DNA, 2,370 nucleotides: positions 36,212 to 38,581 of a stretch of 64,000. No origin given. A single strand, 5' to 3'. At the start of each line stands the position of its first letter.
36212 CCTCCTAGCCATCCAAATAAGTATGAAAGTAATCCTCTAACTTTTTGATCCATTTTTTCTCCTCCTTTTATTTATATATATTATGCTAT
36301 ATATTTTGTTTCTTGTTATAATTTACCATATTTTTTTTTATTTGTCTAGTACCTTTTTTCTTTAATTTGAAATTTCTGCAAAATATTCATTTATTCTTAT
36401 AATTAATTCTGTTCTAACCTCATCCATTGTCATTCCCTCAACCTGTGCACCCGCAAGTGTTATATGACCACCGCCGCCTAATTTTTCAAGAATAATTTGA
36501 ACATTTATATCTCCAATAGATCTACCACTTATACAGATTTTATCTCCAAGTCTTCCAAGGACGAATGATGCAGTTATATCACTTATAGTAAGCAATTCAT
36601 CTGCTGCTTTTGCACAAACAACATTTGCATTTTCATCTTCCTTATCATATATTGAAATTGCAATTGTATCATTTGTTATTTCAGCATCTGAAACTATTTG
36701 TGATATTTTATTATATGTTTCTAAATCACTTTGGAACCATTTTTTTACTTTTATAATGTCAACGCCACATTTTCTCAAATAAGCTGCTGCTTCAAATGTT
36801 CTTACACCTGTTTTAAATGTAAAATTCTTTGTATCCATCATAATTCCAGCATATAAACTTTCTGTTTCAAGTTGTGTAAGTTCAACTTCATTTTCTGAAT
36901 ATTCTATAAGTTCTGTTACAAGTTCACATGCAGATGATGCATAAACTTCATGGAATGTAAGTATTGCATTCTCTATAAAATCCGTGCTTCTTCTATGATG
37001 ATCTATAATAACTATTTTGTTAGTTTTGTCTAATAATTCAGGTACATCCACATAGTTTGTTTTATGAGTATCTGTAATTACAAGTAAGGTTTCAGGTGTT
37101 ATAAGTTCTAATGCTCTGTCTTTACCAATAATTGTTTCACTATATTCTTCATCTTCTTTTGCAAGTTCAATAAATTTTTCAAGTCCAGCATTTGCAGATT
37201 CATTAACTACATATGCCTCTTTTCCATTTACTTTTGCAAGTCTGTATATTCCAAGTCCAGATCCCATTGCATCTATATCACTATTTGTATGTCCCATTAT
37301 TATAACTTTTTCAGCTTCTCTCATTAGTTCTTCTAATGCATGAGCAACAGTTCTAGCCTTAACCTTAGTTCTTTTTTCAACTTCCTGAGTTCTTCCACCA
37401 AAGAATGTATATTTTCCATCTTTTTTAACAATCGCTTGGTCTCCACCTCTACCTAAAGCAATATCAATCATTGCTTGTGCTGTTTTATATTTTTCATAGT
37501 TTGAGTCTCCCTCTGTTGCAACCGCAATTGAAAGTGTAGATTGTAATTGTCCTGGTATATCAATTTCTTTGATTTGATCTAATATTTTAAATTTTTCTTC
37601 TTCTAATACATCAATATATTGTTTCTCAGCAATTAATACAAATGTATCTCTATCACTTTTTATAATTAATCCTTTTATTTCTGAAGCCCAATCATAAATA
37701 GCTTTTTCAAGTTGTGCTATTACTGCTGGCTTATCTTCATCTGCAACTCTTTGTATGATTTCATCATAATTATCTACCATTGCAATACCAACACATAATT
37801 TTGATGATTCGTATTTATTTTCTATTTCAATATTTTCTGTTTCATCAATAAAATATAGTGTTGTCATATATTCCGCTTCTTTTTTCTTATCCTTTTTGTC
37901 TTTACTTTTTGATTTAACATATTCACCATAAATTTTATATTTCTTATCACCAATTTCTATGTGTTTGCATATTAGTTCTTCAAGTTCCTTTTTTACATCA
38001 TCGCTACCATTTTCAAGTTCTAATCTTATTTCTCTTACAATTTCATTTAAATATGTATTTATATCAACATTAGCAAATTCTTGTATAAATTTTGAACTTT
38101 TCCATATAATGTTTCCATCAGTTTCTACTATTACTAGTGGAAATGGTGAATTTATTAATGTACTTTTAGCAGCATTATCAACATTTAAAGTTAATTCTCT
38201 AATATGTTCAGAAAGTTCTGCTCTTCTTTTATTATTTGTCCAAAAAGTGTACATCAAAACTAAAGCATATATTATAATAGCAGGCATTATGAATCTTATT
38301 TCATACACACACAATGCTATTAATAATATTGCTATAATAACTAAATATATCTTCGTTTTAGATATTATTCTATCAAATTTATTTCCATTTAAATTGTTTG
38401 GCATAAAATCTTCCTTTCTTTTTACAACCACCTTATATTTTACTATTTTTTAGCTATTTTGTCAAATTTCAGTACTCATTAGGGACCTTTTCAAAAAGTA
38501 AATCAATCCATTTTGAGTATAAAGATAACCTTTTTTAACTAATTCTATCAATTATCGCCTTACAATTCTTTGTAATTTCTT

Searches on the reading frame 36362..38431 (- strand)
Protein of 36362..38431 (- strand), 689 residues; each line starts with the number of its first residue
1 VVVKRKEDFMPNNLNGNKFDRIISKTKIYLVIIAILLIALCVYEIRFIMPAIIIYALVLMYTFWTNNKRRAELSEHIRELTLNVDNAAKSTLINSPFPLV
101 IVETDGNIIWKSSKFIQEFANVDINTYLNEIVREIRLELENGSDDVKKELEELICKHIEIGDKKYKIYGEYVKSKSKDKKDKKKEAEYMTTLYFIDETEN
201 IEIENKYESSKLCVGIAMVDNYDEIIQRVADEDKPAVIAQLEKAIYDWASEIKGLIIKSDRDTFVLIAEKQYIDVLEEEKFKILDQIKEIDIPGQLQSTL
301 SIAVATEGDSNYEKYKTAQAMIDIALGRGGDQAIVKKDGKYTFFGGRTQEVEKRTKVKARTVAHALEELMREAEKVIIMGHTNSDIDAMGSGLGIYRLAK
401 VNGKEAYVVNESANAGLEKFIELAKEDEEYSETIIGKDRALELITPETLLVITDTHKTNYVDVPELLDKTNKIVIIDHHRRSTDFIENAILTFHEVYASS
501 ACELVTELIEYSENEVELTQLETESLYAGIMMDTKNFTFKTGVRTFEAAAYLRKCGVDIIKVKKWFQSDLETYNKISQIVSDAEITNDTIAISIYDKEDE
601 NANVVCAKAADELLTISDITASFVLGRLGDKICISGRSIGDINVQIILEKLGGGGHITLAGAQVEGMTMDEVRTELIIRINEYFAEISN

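Call 4: search_protein_families(library=pfam, proteins=[window:36362-38431:-], max_evalue=0.1)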
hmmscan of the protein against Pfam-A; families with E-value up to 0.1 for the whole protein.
window:36362-38431:- (689 aa): 3 families
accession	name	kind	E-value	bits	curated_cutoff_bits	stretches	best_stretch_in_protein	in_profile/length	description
PF01368.27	DHH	-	2e-25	89.9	28.1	1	375-530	1-125/125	DHH family, N-terminal domain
PF24898.2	GGDEF_GdpP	-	1e-21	78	30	1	219-341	3-124/126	Cyclic-di-AMP phosphodiesterase GdpP-like, GGDEF domain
PF02272.25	DHHA1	-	8.1e-12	45.9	25.9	1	598-685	10-101/102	DHHA1 domain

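Call 5: search_protein_families(library=ncbifam, proteins=[window:36362-38431:-], max_evalue=0.1)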
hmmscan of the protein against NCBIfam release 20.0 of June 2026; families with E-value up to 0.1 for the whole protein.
window:36362-38431:- (689 aa): 6 families
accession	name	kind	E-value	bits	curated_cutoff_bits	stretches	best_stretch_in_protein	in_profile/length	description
NF011110.0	PRK14538.1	equivalog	1.4e-94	317.9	707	1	45-676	61-674/838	putative bifunctional signaling protein/50S ribosomal protein L9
NF053633.1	OlncasPapPhNrnA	equivalog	1.3e-22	80.2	350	1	366-666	9-300/317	bifunctional oligoribonuclease/PAP phosphatase NrnA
NF041569.1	A-tRNAntase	equivalog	1.8e-13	49.6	1440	1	377-676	3-297/880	A-adding tRNA nucleotidyltransferase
NF003877.0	PRK05427.1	equivalog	2.3e-06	27.3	283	1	374-549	2-164/308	manganese-dependent inorganic pyrophosphatase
NF011445.0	PRK14869.2-1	equivalog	2.4e-05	23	483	1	468-538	325-392/548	putative manganese-dependent inorganic diphosphatase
NF002346.0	PRK01305.2-3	equivalog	0.039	13.4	170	1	158-226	111-177/247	arginyltransferase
